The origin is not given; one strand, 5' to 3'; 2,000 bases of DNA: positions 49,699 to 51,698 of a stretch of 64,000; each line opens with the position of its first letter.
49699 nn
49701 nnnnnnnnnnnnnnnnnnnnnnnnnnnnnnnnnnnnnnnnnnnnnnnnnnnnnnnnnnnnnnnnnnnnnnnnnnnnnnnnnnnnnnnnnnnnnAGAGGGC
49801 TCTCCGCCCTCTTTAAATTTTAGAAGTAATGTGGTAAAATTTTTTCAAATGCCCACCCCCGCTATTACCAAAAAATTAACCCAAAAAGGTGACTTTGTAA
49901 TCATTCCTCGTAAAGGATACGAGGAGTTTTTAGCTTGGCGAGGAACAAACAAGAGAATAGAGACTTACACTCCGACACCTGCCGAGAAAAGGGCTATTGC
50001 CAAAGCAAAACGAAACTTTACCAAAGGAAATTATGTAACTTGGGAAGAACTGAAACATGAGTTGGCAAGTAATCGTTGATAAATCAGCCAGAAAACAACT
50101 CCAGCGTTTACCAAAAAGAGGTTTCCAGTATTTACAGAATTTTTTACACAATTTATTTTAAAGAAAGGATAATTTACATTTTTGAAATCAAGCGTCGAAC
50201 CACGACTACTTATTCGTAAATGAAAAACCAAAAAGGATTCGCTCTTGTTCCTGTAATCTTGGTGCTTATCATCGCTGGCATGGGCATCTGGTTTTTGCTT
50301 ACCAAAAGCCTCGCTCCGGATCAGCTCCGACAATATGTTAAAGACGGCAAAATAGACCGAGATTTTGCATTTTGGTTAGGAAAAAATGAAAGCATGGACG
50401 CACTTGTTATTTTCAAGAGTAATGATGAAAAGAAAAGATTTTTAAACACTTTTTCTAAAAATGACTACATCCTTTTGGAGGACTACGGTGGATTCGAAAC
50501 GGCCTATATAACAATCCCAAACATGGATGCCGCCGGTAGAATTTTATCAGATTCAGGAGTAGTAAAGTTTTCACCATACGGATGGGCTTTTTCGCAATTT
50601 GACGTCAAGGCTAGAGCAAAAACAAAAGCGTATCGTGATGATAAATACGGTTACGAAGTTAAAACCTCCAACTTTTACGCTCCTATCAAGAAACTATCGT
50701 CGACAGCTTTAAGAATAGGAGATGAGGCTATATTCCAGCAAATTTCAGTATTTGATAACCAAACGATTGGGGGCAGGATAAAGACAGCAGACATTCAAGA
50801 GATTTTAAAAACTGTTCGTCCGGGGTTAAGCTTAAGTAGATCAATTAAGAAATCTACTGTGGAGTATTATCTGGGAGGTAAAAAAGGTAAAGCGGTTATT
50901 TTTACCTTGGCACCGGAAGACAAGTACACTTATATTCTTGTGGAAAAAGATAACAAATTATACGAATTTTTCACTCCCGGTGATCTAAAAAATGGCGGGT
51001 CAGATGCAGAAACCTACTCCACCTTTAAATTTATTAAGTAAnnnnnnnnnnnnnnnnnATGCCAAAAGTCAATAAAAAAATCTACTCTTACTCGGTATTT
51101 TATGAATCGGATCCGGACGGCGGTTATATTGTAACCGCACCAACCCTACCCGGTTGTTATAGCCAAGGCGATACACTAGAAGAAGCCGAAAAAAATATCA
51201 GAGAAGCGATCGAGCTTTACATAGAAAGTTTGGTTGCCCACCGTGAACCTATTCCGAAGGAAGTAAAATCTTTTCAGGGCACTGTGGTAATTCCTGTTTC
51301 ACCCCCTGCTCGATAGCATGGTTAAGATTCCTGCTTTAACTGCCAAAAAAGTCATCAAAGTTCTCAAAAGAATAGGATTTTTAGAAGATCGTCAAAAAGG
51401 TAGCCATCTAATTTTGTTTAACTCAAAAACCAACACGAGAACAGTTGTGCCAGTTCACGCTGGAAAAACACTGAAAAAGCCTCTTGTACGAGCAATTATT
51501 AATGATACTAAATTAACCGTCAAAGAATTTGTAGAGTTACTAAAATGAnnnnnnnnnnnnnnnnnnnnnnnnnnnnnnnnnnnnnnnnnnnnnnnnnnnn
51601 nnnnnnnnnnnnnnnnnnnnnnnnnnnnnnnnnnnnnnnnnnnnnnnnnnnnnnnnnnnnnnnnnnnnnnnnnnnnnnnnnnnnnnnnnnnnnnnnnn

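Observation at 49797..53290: Segmentally duplicated array alternating type II toxin-antitoxin modules with three paralogous pilin-like proteins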

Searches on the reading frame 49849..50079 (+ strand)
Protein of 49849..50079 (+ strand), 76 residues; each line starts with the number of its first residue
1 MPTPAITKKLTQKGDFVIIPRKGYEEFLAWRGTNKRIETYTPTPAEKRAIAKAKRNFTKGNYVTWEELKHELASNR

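Call 8: search_protein_families(library=pfam, proteins=[window:49849-50079:+], max_evalue=0.1)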
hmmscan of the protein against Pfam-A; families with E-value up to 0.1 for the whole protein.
window:49849-50079:+ (76 aa): 0 families

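Call 33: search_protein_families(library=ncbifam, proteins=[window:49849-50079:+], max_evalue=0.01)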
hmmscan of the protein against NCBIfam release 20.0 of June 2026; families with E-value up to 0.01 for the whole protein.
window:49849-50079:+ (76 aa): 0 families

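Call 65: search_protein_families(library=padloc, proteins=[window:49849-50079:+], max_evalue=0.01)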
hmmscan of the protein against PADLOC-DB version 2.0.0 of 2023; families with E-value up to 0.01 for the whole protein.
window:49849-50079:+ (76 aa): 0 families

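Call 66: search_protein_families(library=phrogs, proteins=[window:49849-50079:+], max_evalue=0.01)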
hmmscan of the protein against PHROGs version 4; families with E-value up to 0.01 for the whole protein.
window:49849-50079:+ (76 aa): 0 families

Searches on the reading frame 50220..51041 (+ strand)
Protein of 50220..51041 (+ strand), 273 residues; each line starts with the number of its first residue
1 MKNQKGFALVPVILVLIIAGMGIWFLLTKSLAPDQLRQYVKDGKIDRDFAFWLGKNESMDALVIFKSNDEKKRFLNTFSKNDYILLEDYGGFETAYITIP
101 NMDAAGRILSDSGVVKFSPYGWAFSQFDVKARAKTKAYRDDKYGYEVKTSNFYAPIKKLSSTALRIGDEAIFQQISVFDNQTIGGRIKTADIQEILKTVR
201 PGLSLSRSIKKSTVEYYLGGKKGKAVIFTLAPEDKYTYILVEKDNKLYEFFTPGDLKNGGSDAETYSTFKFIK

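Call 8: search_protein_families(library=pfam, proteins=[window:50220-51041:+], max_evalue=0.1)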
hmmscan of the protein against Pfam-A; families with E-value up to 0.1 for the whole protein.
window:50220-51041:+ (273 aa): 1 family
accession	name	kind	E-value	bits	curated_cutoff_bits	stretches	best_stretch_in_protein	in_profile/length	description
PF07963.17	N_methyl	-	0.059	13.4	21.2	1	1-26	1-26/27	Prokaryotic N-terminal methylation motif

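Call 14: find_encoding_contigs(protein=window:50220-51041:+, flank=10000, max_places=10)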
Protein window:50220-51041:+ (273 aa): 3 contigs read that carry it; 3 places shown.
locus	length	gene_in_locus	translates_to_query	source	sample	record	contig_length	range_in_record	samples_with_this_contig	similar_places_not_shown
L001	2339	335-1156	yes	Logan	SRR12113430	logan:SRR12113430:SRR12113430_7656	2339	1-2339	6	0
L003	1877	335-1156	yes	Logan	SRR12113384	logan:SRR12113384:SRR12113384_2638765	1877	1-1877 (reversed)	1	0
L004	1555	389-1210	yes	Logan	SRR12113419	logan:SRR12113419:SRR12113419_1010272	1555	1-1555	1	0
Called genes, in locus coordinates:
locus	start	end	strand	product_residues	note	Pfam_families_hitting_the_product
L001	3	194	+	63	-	?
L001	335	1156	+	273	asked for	-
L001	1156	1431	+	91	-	PF15919:HicB_lk_antitox, PF15970:HicB-like_2, PF21748:UPF0150 (weak)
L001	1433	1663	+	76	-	PF07927:HicA_toxin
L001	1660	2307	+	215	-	-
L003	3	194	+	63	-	?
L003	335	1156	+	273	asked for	-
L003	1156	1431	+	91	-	PF15919:HicB_lk_antitox, PF15970:HicB-like_2, PF21748:UPF0150 (weak)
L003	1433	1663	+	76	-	PF07927:HicA_toxin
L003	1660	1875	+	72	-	?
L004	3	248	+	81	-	?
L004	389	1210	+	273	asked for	-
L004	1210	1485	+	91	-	PF15919:HicB_lk_antitox, PF15970:HicB-like_2, PF21748:UPF0150 (weak)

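Call 33: search_protein_families(library=ncbifam, proteins=[window:50220-51041:+], max_evalue=0.01)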
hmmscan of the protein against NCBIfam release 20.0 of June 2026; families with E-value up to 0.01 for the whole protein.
window:50220-51041:+ (273 aa): 0 families

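Call 65: search_protein_families(library=padloc, proteins=[window:50220-51041:+], max_evalue=0.01)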
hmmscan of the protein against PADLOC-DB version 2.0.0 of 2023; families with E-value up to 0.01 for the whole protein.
window:50220-51041:+ (273 aa): 0 families

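Call 66: search_protein_families(library=phrogs, proteins=[window:50220-51041:+], max_evalue=0.01)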
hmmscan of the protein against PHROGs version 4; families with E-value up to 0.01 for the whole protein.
window:50220-51041:+ (273 aa): 0 families

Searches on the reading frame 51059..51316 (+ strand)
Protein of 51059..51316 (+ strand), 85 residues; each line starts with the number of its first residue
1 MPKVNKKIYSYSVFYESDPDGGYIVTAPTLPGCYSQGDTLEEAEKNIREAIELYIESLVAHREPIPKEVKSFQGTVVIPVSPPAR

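Call 8: search_protein_families(library=pfam, proteins=[window:51059-51316:+], max_evalue=0.1)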
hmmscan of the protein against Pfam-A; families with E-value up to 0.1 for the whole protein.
window:51059-51316:+ (85 aa): 2 families
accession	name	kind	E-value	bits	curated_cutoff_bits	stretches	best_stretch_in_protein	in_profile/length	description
PF15919.11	HicB_lk_antitox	-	2.9e-14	53.7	27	1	11-68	1-57/123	HicB_like antitoxin of bacterial toxin-antitoxin system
PF21748.3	UPF0150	-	8.8e-09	35.6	27.3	1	15-66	12-64/64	UPF0150-like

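Call 65: search_protein_families(library=padloc, proteins=[window:51059-51316:+], max_evalue=0.01)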
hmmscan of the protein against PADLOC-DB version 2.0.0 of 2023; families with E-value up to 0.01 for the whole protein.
window:51059-51316:+ (85 aa): 0 families

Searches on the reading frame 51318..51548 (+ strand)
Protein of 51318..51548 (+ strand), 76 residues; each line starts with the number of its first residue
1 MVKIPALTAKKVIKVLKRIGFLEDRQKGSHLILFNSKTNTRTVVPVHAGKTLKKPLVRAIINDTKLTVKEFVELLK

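Call 8: search_protein_families(library=pfam, proteins=[window:51318-51548:+], max_evalue=0.1)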
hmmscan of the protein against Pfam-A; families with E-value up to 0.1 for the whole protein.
window:51318-51548:+ (76 aa): 1 family
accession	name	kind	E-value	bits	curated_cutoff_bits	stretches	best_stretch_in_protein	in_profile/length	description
PF07927.17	HicA_toxin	-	1.2e-17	64.1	27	1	10-65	2-57/58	HicA toxin of bacterial toxin-antitoxin,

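Call 65: search_protein_families(library=padloc, proteins=[window:51318-51548:+], max_evalue=0.01)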
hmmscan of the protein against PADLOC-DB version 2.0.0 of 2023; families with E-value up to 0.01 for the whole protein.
window:51318-51548:+ (76 aa): 0 families
